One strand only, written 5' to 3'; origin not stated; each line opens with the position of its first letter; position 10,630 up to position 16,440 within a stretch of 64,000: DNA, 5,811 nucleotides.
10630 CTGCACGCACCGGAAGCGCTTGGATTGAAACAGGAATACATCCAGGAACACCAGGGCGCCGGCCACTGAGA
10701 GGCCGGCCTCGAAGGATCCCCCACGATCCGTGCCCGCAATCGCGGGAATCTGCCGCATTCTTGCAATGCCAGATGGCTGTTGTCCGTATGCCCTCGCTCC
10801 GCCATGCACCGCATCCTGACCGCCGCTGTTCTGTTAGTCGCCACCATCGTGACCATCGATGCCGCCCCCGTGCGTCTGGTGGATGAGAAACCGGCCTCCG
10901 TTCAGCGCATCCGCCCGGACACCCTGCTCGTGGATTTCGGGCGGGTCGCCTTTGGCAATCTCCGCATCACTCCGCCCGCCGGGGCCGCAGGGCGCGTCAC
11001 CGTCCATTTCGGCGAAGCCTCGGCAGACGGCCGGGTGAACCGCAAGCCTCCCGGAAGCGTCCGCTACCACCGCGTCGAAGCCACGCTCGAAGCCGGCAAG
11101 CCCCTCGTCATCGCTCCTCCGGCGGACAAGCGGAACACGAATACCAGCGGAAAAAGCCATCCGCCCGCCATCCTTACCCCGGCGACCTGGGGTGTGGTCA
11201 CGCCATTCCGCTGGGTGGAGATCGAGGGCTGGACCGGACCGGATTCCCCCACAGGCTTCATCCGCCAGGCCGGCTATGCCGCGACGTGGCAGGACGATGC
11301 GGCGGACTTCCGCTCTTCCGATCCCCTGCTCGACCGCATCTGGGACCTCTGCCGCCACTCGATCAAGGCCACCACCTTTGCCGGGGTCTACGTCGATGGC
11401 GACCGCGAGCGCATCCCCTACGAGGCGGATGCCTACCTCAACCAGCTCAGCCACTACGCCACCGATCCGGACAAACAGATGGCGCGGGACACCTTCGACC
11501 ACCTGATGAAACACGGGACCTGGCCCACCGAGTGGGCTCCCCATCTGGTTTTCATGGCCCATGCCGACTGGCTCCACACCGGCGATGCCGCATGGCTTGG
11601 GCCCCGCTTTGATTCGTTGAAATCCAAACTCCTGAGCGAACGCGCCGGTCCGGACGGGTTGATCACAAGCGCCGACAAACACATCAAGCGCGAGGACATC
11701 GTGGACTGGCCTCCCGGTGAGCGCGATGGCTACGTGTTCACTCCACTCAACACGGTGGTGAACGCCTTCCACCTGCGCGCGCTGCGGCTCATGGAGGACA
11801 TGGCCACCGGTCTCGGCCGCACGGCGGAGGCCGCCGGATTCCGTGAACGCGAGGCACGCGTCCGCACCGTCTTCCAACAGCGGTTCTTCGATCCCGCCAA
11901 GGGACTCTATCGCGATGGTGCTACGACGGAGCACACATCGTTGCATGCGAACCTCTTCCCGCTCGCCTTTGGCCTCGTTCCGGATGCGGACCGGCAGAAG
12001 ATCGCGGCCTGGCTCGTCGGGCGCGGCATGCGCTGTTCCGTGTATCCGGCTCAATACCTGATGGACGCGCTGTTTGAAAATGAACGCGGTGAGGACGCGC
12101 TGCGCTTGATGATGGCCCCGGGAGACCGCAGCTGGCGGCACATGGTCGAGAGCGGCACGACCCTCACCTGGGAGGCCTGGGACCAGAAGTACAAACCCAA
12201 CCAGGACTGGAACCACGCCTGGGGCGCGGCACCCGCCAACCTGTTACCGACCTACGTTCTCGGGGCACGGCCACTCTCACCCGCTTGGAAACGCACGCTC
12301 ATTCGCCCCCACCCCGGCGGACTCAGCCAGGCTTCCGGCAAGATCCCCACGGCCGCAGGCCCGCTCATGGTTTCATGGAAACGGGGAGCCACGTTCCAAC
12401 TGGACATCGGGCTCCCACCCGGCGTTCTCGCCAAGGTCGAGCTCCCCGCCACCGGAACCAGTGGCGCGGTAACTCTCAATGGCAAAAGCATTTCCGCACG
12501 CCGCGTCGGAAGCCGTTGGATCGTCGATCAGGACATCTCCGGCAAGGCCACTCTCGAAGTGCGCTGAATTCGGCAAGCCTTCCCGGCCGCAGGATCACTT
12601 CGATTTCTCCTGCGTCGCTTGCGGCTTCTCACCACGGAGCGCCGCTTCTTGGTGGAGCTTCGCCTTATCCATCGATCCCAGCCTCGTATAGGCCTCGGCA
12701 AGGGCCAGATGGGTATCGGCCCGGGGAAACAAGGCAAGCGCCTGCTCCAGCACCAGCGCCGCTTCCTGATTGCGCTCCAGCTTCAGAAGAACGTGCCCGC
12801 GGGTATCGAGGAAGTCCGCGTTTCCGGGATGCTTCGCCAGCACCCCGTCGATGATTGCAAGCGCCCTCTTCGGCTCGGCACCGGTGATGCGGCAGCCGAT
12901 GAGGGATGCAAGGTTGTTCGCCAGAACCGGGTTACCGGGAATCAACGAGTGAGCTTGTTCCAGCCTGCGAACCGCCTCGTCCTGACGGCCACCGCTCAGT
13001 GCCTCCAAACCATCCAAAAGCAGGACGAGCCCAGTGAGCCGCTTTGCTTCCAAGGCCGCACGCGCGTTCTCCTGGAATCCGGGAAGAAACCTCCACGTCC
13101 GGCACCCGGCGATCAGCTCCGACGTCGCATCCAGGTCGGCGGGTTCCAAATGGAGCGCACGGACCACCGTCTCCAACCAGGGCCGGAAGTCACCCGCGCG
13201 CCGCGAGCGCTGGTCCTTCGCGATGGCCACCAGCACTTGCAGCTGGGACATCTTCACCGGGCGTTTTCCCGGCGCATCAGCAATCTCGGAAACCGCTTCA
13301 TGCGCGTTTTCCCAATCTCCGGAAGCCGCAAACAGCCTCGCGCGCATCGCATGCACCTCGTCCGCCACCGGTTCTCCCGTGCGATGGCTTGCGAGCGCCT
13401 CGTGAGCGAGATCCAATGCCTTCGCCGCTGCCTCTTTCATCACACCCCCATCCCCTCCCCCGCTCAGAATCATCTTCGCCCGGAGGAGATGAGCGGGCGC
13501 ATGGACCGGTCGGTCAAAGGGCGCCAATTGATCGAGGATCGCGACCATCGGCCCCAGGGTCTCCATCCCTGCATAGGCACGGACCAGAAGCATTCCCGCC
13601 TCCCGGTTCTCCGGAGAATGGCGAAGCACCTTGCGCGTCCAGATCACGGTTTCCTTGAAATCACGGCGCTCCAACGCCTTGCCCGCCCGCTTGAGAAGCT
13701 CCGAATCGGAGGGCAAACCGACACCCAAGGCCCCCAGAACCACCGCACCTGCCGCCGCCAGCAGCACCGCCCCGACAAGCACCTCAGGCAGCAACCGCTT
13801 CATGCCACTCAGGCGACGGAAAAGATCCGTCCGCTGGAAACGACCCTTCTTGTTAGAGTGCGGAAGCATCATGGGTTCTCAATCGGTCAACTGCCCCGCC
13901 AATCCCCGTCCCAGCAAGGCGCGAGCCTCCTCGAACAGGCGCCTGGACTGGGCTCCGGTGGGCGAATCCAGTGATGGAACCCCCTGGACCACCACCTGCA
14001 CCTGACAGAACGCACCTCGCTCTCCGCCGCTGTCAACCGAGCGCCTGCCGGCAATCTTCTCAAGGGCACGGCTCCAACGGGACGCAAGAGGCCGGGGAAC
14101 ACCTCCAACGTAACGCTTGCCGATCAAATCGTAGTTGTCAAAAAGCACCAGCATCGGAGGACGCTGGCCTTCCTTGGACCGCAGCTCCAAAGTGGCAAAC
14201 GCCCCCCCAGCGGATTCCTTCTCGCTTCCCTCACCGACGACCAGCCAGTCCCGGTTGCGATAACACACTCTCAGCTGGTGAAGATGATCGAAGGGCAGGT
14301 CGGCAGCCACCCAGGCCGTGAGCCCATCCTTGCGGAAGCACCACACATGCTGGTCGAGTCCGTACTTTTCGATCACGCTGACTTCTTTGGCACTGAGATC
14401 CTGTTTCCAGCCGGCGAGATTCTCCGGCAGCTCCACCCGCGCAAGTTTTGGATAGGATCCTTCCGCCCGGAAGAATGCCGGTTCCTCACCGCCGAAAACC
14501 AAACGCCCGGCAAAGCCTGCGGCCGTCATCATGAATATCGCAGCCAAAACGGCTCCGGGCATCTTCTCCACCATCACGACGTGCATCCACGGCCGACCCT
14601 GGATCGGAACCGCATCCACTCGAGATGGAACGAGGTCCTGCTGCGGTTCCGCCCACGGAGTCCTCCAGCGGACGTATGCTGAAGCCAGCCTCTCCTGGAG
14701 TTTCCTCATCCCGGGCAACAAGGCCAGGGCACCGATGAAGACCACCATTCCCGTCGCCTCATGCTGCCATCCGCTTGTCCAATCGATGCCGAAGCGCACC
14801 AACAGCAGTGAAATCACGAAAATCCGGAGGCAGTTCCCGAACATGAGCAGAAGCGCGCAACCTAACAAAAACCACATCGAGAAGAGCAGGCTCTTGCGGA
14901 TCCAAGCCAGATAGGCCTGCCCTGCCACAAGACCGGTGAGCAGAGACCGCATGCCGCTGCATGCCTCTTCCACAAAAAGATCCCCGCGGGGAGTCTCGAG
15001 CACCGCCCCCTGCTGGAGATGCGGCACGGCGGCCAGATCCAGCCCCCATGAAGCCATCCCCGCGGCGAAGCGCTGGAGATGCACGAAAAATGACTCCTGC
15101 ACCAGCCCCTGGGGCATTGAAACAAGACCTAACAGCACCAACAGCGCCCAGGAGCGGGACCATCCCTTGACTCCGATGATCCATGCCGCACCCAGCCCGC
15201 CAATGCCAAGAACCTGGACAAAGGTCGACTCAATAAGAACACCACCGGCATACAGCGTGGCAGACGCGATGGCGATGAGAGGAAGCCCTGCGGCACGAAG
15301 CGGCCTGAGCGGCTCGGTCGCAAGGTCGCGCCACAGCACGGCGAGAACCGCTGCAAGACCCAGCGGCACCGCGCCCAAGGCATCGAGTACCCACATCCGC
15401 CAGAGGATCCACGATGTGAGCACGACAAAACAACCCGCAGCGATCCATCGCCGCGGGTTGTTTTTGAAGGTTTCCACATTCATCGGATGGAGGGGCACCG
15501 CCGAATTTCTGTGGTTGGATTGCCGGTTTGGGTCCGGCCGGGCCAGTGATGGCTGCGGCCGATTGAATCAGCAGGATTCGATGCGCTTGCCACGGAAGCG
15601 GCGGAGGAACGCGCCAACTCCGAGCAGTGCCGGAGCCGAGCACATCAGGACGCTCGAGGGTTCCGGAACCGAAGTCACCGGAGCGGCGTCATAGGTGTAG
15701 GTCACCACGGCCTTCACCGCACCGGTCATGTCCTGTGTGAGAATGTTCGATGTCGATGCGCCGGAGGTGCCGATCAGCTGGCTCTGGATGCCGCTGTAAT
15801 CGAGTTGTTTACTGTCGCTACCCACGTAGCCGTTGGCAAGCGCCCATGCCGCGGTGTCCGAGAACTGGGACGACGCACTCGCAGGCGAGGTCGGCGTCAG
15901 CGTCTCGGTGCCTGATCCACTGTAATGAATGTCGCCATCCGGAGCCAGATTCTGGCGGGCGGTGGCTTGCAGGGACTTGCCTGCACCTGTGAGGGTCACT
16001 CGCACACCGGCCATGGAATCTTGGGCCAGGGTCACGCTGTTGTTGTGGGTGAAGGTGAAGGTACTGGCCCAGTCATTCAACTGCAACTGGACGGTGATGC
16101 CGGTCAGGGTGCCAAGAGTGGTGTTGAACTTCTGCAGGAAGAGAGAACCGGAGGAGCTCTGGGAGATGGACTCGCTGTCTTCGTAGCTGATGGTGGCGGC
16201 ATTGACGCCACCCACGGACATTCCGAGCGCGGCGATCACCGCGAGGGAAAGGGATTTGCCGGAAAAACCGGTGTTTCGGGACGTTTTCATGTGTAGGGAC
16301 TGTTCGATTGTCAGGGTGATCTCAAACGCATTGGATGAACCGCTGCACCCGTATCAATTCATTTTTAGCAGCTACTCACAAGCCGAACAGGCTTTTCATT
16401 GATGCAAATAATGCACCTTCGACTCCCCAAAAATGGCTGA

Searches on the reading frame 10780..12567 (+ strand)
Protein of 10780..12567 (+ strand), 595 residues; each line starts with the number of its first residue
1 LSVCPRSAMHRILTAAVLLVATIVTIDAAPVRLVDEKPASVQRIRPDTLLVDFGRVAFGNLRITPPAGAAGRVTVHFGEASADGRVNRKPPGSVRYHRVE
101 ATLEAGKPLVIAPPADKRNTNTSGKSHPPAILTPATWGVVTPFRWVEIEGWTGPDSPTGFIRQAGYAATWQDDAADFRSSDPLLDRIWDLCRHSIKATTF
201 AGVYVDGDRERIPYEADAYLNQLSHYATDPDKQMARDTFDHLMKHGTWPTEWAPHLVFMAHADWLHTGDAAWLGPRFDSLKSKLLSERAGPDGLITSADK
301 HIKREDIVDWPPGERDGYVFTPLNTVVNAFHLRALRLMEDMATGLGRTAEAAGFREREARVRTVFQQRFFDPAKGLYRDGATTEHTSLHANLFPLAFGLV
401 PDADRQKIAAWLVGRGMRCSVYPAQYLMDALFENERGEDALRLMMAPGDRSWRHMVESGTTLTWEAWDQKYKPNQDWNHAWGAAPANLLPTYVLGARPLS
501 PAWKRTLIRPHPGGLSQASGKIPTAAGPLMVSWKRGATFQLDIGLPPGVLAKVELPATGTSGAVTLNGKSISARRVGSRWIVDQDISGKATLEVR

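Call 90: search_protein_families(library=pfam, proteins=[window:10780-12567:+], max_evalue=0.0001)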
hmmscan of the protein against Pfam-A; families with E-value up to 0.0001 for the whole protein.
window:10780-12567:+ (595 aa): 4 families
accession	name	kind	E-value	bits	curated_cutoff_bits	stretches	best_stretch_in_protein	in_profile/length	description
PF17389.8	Bac_rhamnosid6H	-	1.4e-58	199.2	24.5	1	173-493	2-339/339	Bacterial alpha-L-rhamnosidase 6 hairpin glycosidase domain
PF17390.7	Bac_rhamnosid_C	-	9e-13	48.3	22.1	1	495-563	1-71/78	Bacterial alpha-L-rhamnosidase C-terminal domain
PF05592.18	Bac_rhamnosid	-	6e-07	29.8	22.2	1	43-151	2-87/102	Bacterial alpha-L-rhamnosidase concanavalin-like domain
PF22422.2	MGH1-like_GH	-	6.4e-05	23.1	27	0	325-410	173-262/356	Mannosylglycerate hydrolase MGH1-like glycoside hydrolase domain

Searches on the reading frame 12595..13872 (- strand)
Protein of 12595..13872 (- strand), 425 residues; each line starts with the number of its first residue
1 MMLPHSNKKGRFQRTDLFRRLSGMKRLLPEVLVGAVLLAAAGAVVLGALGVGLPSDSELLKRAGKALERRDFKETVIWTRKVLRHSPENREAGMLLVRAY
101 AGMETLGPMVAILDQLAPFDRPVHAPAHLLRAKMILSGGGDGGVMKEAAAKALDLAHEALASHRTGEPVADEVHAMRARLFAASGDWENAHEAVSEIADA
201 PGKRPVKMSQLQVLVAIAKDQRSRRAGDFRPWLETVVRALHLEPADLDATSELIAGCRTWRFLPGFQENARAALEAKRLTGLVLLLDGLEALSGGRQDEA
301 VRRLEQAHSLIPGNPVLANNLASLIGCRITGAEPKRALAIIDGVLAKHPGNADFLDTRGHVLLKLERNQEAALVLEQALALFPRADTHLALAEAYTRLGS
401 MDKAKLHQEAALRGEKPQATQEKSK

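Call 90: search_protein_families(library=pfam, proteins=[window:12595-13872:-], max_evalue=0.0001)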
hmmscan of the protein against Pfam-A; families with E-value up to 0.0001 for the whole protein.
window:12595-13872:- (425 aa): 6 families
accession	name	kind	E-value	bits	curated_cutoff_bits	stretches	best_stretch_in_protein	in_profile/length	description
PF14559.12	TPR_19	-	1.4e-12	48.2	25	0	295-353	5-60/68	Tetratricopeptide repeat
PF07719.23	TPR_2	-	4.1e-08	33.2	27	0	352-384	1-33/34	Tetratricopeptide repeat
PF13428.12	TPR_14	-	8.8e-08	32.5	23.5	0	354-393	3-43/44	Tetratricopeptide repeat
PF23914.1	TPR_CcmH_CycH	-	9.5e-06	26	42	0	291-387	60-156/158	Cytochrome c-type biogenesis protein H TPR domain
PF13181.12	TPR_8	-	1.1e-05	25.7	25.7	0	385-412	1-28/34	Tetratricopeptide repeat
PF13432.12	TPR_16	-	1.4e-05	25.8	32.7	1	358-417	3-62/65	Tetratricopeptide repeat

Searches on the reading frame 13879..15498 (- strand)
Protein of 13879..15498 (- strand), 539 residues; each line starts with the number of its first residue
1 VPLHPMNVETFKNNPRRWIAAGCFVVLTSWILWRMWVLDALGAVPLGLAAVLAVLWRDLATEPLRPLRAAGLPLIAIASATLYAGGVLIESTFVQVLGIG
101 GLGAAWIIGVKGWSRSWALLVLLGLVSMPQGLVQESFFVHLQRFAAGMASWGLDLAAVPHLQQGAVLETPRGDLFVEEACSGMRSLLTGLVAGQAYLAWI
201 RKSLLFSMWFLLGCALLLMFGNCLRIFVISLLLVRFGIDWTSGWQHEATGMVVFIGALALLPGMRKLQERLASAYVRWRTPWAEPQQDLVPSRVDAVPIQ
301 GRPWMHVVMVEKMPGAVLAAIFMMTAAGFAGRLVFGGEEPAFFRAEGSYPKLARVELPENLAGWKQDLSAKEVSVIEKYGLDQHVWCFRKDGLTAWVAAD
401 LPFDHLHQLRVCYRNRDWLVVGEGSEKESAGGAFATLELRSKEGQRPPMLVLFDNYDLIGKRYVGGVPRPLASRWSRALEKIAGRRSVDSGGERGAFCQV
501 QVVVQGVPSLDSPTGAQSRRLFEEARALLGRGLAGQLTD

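Call 90: search_protein_families(library=pfam, proteins=[window:13879-15498:-], max_evalue=0.0001)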
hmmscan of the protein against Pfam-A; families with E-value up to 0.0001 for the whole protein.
window:13879-15498:- (539 aa): 1 family
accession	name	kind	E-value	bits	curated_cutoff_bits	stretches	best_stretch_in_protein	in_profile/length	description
PF09721.15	Exosortase_EpsH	-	1.9e-30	106.6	25.7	1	28-262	11-248/254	Transmembrane exosortase (Exosortase_EpsH)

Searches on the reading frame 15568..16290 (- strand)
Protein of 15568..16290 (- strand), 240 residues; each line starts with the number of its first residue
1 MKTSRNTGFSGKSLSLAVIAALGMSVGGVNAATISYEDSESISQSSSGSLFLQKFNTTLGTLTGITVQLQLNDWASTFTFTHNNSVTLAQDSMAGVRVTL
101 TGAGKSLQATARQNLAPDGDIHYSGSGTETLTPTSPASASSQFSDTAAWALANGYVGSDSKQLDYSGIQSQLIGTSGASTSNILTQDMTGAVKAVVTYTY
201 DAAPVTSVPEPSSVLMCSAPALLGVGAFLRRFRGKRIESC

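Call 10: search_protein_families(library=ncbifam, proteins=[window:15568-16290:-])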
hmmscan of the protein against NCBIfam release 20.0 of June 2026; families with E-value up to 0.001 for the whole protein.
window:15568-16290:- (240 aa): 2 families
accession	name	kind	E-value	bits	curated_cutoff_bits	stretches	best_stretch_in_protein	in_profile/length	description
NF033208.1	choice_anch_E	domain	2.4e-10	41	23.8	1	35-200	2-172/172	choice-of-anchor E domain-containing protein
NF038129.1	PEP_NF038129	equivalog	6e-05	23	65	1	169-231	130-193/194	NF038129 family PEP-CTERM protein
